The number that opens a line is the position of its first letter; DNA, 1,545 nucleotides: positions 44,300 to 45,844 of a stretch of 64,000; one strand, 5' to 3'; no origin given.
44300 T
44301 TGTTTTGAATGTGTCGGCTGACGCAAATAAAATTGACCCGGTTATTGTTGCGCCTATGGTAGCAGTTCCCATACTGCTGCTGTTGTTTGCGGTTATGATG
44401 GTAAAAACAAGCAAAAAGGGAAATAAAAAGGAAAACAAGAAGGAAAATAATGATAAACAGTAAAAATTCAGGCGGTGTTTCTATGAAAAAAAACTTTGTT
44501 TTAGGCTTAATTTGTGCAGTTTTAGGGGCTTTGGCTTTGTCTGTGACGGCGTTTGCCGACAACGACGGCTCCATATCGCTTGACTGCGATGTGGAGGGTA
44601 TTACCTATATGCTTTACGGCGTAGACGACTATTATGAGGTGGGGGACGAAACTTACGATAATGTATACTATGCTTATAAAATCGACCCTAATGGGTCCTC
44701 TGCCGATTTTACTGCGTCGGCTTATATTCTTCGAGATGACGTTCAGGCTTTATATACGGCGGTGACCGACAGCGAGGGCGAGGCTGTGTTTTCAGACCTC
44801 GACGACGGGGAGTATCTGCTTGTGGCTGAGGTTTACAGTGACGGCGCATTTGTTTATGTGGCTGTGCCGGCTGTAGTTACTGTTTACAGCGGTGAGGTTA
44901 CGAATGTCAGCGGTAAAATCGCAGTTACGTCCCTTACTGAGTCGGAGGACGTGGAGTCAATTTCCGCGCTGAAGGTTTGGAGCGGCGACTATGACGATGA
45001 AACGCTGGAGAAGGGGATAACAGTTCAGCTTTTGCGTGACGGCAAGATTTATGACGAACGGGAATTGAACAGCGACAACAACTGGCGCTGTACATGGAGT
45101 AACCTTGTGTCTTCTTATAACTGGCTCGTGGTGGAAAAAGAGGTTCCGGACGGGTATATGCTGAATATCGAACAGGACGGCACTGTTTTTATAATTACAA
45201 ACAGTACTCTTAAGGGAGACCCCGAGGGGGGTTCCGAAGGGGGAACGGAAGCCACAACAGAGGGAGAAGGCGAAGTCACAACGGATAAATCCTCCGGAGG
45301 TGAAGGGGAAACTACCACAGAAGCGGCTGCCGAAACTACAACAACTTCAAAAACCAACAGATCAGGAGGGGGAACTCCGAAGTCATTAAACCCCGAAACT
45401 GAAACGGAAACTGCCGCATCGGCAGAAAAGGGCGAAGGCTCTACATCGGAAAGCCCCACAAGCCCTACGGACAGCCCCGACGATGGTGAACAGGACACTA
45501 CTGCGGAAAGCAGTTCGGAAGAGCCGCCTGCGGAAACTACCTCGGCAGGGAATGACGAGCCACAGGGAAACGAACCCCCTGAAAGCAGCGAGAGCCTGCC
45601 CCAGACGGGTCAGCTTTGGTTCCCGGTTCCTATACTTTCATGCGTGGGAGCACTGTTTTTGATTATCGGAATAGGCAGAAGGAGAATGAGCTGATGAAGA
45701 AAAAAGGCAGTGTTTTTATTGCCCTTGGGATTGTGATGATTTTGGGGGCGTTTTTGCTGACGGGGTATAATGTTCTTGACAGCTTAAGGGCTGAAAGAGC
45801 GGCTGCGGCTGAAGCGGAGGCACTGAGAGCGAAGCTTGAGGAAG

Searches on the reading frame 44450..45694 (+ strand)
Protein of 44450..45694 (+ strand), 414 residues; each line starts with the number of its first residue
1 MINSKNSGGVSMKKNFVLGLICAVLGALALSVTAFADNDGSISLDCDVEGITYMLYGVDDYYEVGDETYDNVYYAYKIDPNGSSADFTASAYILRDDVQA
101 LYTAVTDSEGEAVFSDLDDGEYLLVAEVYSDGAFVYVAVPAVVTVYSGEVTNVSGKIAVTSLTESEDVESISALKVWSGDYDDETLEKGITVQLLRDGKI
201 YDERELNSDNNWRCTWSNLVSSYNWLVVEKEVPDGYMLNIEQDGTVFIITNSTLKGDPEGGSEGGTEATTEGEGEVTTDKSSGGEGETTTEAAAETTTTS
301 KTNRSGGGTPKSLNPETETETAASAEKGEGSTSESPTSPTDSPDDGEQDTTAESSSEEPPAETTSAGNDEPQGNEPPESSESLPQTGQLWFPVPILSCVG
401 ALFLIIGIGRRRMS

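Call 8: search_protein_families(library=pfam, proteins=[window:44450-45694:+], max_evalue=0.001)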
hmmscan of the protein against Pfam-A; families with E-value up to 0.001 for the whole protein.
window:44450-45694:+ (414 aa): 2 families
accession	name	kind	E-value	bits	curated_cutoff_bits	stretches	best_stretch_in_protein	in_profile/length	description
PF05738.19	Cna_B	-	1.9e-12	47.9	22.3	1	172-251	2-86/87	Cna protein B-type domain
PF17802.7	SpaA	-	5.1e-07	30.2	23.1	0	100-135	32-66/91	Prealbumin-like fold domain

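Call 52: search_protein_families(library=ncbifam, proteins=[window:44450-45694:+], max_evalue=0.01)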
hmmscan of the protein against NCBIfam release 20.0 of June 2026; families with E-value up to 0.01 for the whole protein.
window:44450-45694:+ (414 aa): 0 families
